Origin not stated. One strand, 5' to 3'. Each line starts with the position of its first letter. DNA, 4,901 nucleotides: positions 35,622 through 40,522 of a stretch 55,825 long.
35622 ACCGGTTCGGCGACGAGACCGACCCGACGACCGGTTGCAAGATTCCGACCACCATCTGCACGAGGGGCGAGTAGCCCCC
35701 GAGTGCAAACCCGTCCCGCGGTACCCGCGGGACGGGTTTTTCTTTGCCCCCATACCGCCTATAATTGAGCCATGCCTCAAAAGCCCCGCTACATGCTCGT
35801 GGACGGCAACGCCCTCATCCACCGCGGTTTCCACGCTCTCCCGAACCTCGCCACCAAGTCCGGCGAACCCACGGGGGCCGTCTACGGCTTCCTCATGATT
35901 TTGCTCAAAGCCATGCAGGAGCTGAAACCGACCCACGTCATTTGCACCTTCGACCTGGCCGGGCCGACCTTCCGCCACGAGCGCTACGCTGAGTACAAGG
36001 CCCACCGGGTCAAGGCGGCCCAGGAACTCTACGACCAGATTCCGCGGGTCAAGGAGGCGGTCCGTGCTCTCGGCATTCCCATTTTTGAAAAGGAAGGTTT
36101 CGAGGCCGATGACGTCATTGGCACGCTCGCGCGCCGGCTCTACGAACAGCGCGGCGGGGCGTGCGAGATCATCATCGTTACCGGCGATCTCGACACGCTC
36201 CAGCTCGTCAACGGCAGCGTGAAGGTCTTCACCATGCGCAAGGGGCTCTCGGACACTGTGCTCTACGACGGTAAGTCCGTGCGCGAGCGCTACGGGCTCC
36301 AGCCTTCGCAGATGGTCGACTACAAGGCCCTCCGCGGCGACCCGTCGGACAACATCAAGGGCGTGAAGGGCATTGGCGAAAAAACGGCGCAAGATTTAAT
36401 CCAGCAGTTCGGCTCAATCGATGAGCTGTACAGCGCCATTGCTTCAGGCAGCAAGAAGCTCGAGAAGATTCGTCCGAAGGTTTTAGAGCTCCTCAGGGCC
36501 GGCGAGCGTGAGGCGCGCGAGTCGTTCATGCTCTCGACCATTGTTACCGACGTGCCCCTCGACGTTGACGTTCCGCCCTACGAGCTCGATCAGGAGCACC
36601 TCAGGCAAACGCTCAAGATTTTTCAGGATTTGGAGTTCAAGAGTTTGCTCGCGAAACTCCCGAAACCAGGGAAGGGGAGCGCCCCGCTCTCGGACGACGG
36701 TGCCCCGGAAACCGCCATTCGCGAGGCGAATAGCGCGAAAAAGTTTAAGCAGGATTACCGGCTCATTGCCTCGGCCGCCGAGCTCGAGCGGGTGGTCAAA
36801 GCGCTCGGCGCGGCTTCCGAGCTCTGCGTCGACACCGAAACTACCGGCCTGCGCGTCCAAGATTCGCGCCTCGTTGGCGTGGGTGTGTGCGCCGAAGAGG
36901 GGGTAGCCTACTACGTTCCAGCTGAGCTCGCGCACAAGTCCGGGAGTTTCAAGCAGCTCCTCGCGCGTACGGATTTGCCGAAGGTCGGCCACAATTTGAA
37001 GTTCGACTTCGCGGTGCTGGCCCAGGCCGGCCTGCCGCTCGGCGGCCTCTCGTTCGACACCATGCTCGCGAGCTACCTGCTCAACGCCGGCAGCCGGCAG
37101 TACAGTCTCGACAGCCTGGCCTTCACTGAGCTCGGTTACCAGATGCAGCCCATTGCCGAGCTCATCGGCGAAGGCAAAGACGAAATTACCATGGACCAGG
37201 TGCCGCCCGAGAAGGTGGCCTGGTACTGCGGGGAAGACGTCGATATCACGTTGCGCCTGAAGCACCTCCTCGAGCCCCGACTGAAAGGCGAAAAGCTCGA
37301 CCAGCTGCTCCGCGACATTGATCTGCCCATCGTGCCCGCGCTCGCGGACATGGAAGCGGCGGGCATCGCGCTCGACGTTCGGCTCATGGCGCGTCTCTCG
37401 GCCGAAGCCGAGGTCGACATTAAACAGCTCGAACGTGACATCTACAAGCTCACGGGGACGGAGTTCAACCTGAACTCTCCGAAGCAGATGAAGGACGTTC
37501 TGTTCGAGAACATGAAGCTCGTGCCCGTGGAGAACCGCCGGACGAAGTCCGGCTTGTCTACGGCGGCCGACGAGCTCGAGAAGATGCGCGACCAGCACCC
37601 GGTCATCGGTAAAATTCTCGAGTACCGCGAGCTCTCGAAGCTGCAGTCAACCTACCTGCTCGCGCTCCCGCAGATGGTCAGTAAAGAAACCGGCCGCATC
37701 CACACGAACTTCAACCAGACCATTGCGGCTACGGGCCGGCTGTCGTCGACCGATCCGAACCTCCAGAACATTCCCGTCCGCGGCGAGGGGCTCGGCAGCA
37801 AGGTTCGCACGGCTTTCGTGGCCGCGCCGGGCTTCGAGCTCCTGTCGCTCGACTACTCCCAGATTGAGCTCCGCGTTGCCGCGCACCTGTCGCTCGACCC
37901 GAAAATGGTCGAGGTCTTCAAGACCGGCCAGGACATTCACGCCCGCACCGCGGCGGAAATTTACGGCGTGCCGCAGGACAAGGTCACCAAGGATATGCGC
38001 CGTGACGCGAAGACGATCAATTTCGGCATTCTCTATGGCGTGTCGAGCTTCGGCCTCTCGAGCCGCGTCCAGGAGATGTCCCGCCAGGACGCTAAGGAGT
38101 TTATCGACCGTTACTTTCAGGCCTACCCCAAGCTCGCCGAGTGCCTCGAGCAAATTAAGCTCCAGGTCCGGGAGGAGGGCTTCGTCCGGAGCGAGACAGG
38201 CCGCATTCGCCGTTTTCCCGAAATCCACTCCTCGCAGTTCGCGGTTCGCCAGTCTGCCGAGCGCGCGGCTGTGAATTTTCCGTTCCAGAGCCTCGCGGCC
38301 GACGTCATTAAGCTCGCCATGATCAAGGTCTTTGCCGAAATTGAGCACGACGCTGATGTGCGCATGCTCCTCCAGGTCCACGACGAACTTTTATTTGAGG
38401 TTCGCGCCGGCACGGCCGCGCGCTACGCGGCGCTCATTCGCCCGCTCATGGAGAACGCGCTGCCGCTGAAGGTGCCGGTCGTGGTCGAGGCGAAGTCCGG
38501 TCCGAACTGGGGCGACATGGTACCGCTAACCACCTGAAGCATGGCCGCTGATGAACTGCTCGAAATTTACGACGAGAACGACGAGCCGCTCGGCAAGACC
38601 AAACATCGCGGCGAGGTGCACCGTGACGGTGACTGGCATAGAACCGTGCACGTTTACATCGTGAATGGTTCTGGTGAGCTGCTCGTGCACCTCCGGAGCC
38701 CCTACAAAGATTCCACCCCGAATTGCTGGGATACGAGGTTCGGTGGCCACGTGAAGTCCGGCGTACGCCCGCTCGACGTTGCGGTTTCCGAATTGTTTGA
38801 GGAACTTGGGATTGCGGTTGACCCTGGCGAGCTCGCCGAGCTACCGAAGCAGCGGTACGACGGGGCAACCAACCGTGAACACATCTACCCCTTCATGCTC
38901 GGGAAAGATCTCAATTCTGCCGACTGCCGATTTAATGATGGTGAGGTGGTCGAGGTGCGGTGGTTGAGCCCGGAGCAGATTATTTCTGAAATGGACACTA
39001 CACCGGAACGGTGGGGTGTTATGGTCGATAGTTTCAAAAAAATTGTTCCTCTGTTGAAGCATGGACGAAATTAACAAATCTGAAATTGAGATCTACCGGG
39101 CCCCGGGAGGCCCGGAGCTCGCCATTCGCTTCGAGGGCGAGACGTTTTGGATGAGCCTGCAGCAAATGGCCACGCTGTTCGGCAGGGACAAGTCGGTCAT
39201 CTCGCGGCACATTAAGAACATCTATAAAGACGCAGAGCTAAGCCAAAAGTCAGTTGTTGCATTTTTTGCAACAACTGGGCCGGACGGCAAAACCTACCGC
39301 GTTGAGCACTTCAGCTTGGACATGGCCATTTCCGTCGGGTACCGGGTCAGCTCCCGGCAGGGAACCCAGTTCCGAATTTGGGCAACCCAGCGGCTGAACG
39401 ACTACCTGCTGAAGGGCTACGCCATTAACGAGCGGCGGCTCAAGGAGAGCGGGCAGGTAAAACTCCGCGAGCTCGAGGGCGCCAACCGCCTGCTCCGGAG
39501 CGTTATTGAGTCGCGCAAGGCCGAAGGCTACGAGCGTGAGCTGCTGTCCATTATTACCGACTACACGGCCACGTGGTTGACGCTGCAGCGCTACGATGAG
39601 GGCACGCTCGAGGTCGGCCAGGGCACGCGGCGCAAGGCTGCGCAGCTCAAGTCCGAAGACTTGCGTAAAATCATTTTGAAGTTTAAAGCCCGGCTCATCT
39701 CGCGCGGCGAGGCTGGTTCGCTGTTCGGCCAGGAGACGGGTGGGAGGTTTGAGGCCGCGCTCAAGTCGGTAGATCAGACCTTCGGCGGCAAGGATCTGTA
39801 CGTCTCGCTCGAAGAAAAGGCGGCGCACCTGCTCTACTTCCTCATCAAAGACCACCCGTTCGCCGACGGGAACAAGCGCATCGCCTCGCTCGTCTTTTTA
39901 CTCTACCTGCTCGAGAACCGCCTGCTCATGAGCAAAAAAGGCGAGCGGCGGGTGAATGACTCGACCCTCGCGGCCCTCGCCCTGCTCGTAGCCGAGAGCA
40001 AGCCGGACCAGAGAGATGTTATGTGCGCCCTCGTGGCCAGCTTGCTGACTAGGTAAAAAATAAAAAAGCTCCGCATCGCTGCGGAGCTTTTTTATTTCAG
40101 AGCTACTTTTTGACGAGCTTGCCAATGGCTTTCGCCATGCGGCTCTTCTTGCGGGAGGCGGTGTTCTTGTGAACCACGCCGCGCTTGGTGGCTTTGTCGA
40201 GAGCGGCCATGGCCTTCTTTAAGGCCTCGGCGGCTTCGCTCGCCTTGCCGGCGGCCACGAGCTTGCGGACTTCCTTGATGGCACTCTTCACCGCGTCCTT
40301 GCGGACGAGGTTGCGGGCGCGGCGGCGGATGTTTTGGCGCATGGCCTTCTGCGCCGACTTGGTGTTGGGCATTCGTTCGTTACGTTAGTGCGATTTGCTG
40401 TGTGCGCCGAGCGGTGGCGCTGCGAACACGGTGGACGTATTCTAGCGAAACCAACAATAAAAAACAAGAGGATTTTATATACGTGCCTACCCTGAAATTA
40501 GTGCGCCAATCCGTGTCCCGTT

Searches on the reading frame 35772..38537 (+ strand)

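Call 11: search_protein_families(library=pfam, proteins=[window:35772-38537:+], max_evalue=0.001)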
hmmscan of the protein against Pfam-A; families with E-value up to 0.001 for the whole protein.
window:35772-38537:+ (921 aa): 5 families
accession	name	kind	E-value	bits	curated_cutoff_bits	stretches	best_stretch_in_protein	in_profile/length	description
PF00476.26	DNA_pol_A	-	1.2e-143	479.2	34.3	1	539-915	4-381/381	DNA polymerase family A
PF02739.22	5_3_exonuc_N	-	1.6e-54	184.5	34.3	1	7-175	2-164/164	5'-3' exonuclease, N-terminal resolvase-like domain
PF01367.25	5_3_exonuc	-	1.9e-26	92.8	40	1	177-273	2-92/97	5'-3' exonuclease, C-terminal SAM fold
PF01612.26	DNA_pol_A_exo1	-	2.3e-26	93.1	23.6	1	329-504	1-172/173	3'-5' exonuclease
PF22619.2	DNA_polI_exo1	-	4.5e-12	46.4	27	1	364-454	12-101/140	DNA polymerase I, ribonuclease H-like domain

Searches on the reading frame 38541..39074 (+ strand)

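Call 47: search_protein_families(library=pfam, proteins=[window:38541-39074:+], max_evalue=0.0001)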
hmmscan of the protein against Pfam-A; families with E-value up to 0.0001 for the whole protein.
window:38541-39074:+ (177 aa): 1 family
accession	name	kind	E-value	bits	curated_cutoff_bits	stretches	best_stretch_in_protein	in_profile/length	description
PF00293.34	NUDIX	-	1.9e-13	51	21.1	1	33-153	3-123/134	NUDIX domain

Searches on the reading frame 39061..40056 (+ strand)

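Call 11: search_protein_families(library=pfam, proteins=[window:39061-40056:+], max_evalue=0.001)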
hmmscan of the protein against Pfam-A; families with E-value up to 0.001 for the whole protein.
window:39061-40056:+ (331 aa): 2 families
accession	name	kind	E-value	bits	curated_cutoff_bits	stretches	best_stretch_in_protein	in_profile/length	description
PF13310.11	Virulence_RhuM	-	5.6e-22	78.7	33.7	1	65-154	2-90/252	Virulence protein RhuM family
PF02661.23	Fic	-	1.3e-12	48.8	24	1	204-283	6-93/93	Fic/DOC family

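Call 58: search_protein_families(library=phrogs, proteins=[window:39061-40056:+], max_evalue=0.01)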
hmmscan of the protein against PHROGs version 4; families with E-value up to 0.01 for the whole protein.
window:39061-40056:+ (331 aa): 5 families
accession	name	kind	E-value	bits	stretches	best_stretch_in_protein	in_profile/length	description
phrog_577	-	moron, auxiliary metabolic gene and host takeover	5.8e-17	62.8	1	206-321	11-117/128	Doc-like toxin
phrog_26655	-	unknown function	5.2e-05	24.3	1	230-293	109-172/216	-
phrog_11900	-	unknown function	0.00017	22.1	1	252-289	144-181/230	-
phrog_18015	-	unknown function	0.0017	18.9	1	231-296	37-102/244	-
phrog_5978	-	unknown function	0.0099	16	0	254-289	189-224/364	-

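Call 59: search_protein_families(library=padloc, proteins=[window:39061-40056:+], max_evalue=0.01)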
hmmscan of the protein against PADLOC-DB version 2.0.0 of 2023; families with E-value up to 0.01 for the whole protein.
window:39061-40056:+ (331 aa): 41 families (the best 25 are shown)
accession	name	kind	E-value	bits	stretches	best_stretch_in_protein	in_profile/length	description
PDLC04965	PDC-S23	-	1.9e-115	383.8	1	6-330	4-324/327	-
PDLC04964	PDC-S23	-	6.7e-110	365.4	1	6-329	3-327/331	-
PDLC04963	PDC-S23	-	1.4e-107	357.7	1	8-330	3-308/312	-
PDLC04854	PDC-S05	-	8.9e-62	206.5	1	5-210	2-207/212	-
PDLC04848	PDC-S05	-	1.2e-57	193.8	2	7-221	3-216/291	-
PDLC04858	PDC-S05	-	1.5e-49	165.3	1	2-132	2-131/138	-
PDLC04843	PDC-S05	-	6.1e-49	165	1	5-133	4-133/330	-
PDLC04872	PDC-S05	-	5e-48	160.7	1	6-133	4-135/152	-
PDLC04874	PDC-S05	-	1.7e-47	159.1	1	7-130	6-128/165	-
PDLC04852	PDC-S05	-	1.5e-45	153.6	1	5-170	9-178/346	-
PDLC04876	PDC-S05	-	5.1e-45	151.3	1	4-152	5-154/174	-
PDLC04870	PDC-S05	-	5.3e-45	151.4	1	5-171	7-168/214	-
PDLC04879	PDC-S05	-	6.1e-45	151.9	1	5-136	3-136/285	-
PDLC04853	PDC-S05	-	6.2e-45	151.8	1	5-138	4-142/336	-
PDLC04851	PDC-S05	-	1.2e-44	150.8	1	5-154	8-158/342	-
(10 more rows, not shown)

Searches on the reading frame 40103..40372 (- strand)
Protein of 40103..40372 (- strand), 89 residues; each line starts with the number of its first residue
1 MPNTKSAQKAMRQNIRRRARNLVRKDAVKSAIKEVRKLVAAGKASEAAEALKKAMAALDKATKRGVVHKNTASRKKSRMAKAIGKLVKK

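Call 47: search_protein_families(library=pfam, proteins=[window:40103-40372:-], max_evalue=0.0001)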
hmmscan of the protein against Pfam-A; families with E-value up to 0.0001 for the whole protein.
window:40103-40372:- (89 aa): 1 family
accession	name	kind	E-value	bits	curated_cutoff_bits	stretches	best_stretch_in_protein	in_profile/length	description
PF01649.23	Ribosomal_S20p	-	1.1e-25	90.5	29.5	1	2-83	1-82/83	Ribosomal protein S20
